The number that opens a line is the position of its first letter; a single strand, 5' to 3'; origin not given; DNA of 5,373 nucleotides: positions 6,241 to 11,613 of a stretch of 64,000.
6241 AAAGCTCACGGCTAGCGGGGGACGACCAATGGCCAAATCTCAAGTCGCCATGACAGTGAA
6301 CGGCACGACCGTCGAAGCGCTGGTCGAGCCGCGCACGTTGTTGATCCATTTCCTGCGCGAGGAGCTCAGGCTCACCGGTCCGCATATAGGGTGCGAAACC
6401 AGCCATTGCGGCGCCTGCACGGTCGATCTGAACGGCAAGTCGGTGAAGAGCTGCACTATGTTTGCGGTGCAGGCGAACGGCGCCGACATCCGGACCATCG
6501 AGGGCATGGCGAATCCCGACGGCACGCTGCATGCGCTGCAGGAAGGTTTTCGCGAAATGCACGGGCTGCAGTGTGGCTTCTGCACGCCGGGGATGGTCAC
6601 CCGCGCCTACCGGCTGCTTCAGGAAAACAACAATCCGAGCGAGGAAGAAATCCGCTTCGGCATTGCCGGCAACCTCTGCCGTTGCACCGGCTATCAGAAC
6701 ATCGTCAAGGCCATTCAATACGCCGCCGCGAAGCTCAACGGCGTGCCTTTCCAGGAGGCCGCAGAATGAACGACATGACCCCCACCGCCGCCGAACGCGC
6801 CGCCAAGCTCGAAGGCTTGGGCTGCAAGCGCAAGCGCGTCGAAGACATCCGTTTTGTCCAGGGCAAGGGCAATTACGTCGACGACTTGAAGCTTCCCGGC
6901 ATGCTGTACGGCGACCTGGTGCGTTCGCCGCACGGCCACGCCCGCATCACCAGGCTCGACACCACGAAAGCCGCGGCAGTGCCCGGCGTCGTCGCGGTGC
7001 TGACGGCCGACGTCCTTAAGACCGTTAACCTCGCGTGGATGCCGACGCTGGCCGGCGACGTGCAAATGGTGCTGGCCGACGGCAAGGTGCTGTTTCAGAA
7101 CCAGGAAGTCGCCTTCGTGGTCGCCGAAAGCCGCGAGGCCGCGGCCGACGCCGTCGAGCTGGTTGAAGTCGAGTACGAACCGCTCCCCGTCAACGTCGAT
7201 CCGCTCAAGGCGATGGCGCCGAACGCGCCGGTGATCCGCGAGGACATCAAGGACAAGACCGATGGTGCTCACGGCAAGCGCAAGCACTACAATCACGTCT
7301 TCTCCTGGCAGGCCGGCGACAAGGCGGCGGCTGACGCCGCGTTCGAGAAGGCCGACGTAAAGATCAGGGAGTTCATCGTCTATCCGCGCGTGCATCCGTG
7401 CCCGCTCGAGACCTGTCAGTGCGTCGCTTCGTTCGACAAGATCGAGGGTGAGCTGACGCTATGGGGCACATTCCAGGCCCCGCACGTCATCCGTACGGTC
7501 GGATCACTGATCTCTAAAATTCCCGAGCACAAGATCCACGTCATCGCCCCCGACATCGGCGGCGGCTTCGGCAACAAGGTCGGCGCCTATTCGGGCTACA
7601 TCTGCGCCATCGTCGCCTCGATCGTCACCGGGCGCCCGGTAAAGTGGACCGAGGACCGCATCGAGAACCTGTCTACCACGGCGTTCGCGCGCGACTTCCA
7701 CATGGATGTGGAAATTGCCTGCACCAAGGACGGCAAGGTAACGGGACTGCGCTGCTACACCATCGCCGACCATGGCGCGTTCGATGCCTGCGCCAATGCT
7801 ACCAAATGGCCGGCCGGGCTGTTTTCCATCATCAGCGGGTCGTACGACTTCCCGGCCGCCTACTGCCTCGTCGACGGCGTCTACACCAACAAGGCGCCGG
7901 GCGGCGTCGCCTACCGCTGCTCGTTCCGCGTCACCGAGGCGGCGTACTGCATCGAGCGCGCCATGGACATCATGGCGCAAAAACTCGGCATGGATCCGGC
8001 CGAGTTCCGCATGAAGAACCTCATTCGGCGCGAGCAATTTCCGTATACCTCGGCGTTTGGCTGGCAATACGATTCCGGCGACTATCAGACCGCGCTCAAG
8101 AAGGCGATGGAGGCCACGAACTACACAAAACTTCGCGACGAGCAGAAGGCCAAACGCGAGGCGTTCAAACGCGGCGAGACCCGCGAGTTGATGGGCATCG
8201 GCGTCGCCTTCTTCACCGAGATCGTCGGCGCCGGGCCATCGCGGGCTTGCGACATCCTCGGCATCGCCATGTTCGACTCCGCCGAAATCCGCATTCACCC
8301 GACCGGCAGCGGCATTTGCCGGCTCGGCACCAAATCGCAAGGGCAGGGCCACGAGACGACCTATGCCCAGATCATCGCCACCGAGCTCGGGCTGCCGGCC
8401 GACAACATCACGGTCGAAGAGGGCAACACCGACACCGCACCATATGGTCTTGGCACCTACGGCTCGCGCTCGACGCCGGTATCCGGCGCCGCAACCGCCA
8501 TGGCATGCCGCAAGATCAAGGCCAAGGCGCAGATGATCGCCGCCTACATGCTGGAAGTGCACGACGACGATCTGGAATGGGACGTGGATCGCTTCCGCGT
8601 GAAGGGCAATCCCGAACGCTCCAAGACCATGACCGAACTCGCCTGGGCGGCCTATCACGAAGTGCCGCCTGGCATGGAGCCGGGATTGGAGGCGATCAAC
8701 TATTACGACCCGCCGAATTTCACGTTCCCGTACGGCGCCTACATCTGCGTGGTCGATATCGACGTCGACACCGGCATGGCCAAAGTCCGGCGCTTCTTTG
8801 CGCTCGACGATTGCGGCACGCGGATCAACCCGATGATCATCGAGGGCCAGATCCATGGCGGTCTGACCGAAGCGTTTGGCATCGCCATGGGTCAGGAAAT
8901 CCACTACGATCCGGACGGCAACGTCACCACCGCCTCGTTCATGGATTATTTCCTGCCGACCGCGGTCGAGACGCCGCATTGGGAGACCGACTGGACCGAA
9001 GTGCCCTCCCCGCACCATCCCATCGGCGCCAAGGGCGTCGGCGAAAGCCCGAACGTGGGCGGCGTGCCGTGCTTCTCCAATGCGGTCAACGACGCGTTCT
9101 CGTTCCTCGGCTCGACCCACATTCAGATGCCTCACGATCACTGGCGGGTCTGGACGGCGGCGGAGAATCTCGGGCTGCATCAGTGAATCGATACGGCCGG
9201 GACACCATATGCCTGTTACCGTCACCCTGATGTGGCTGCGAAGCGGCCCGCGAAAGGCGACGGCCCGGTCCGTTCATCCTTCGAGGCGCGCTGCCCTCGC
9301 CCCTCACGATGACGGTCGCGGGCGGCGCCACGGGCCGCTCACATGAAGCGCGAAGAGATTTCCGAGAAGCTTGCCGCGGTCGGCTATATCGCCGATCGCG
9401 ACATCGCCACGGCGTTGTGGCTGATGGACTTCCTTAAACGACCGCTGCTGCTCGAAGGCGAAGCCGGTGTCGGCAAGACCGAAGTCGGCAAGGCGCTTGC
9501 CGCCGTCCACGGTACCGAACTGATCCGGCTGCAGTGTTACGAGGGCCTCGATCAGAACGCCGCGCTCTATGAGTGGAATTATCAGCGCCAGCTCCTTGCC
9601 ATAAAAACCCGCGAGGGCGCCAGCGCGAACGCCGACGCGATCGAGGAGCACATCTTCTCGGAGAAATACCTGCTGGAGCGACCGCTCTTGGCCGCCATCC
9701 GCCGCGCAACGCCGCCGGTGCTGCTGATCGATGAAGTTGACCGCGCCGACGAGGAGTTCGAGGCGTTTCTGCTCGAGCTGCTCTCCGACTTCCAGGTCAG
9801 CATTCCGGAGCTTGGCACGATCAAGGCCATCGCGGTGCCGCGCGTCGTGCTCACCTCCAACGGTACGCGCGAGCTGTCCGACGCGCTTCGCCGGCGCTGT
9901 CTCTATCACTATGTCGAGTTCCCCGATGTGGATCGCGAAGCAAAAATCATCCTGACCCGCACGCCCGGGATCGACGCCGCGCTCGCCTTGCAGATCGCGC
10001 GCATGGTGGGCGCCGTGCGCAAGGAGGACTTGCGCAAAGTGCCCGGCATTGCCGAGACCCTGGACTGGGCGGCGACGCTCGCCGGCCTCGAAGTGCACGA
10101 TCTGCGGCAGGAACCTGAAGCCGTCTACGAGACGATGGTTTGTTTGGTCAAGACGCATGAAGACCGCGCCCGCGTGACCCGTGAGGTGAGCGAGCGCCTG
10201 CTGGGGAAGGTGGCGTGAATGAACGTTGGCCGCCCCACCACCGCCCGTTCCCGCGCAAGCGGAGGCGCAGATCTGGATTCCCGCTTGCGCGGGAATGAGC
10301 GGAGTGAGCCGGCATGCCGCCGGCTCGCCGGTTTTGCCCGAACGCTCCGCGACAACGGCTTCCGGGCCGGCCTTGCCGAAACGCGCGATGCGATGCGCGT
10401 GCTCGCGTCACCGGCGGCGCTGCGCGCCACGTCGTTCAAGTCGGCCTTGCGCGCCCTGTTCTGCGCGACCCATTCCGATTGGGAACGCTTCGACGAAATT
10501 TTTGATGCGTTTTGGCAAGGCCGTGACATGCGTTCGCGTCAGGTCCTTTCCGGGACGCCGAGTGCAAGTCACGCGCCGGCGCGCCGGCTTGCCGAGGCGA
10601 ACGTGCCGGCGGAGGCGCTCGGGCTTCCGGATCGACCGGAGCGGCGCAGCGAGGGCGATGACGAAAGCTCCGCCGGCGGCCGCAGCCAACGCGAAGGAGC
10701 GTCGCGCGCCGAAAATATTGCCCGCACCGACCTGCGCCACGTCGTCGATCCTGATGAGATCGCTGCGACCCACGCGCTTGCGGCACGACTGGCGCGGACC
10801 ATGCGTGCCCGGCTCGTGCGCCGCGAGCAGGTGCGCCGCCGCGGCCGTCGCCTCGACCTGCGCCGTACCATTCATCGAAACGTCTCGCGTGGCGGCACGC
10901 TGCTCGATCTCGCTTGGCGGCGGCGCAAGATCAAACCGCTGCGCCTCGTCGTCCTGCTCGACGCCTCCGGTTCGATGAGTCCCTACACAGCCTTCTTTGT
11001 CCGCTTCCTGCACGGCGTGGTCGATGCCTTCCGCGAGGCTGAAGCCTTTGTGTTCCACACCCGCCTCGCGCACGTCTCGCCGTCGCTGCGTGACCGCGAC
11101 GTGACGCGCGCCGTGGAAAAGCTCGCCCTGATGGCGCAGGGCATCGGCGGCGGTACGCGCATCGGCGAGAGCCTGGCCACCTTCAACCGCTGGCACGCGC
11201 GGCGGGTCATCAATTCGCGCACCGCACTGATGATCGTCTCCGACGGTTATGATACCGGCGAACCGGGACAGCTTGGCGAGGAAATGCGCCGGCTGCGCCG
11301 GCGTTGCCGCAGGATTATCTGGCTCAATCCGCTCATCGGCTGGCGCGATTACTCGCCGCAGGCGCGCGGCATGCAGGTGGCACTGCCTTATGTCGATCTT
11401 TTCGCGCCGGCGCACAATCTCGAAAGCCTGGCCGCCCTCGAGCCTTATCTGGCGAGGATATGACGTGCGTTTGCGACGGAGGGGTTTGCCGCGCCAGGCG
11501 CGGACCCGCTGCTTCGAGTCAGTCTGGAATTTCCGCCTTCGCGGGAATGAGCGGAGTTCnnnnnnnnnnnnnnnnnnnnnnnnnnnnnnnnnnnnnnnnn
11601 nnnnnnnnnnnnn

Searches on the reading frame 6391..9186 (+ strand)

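Call 83: search_protein_families(library=pfam, proteins=[window:6391-9186:+], max_evalue=0.00001)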
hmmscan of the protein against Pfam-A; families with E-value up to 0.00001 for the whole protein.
window:6391-9186:+ (931 aa): 3 families
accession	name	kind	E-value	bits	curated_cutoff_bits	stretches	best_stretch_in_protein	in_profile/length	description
PF20256.3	MoCoBD_2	-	5.7e-84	282.4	27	1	572-862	2-283/283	Molybdopterin cofactor-binding domain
PF02738.23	MoCoBD_1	-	1.3e-71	241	27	1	300-544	7-244/244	Molybdopterin cofactor-binding domain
PF01315.27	Ald_Xan_dh_C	-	5e-34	117.4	31.3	1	157-266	1-110/110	Aldehyde oxidase and xanthine dehydrogenase, a/b hammerhead domain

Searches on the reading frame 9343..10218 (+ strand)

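Call 18: search_protein_families(library=pfam, proteins=[window:9343-10218:+], max_evalue=0.001)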
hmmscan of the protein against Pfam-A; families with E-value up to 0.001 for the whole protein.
window:9343-10218:+ (291 aa): 6 families
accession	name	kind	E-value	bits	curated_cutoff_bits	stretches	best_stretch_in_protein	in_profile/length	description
PF07728.20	AAA_5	-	2.6e-11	44.1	22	1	34-186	1-139/139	AAA domain (dynein-related subfamily)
PF00004.35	AAA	-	9.6e-09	36.2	21.2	1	35-186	1-123/131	ATPase family associated with various cellular activities (AAA)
PF13191.12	AAA_16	-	7.5e-07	30.2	32.6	1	33-149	25-158/167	AAA ATPase domain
PF13401.12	AAA_22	-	9.8e-07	29.6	27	1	32-151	5-115/130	AAA domain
PF07726.17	AAA_3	-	2.3e-05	24.7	27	0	35-67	2-34/131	ATPase family associated with various cellular activities (AAA)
PF07724.20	AAA_2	-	5.7e-05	23.6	27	1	36-153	7-105/166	AAA domain (Cdc48 subfamily)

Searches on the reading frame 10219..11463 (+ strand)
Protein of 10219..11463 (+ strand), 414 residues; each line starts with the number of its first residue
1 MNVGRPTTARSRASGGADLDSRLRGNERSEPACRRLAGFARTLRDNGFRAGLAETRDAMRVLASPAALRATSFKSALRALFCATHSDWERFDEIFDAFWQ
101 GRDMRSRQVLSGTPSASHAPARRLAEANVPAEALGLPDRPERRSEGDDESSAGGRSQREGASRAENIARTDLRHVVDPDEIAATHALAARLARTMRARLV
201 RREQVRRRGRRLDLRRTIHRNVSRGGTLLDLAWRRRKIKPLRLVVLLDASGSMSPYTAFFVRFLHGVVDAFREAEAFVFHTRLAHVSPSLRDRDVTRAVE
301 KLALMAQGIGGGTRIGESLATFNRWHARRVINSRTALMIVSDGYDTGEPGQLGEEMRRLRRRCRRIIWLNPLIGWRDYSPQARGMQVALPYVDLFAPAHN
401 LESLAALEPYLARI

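Call 18: search_protein_families(library=pfam, proteins=[window:10219-11463:+], max_evalue=0.001)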
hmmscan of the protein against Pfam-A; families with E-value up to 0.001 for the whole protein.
window:10219-11463:+ (414 aa): 1 family
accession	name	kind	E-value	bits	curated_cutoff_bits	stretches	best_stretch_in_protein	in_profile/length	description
PF05762.20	VWA_CoxE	-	9.8e-74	247.9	26.4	1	185-404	3-222/222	VWA domain containing CoxE-like protein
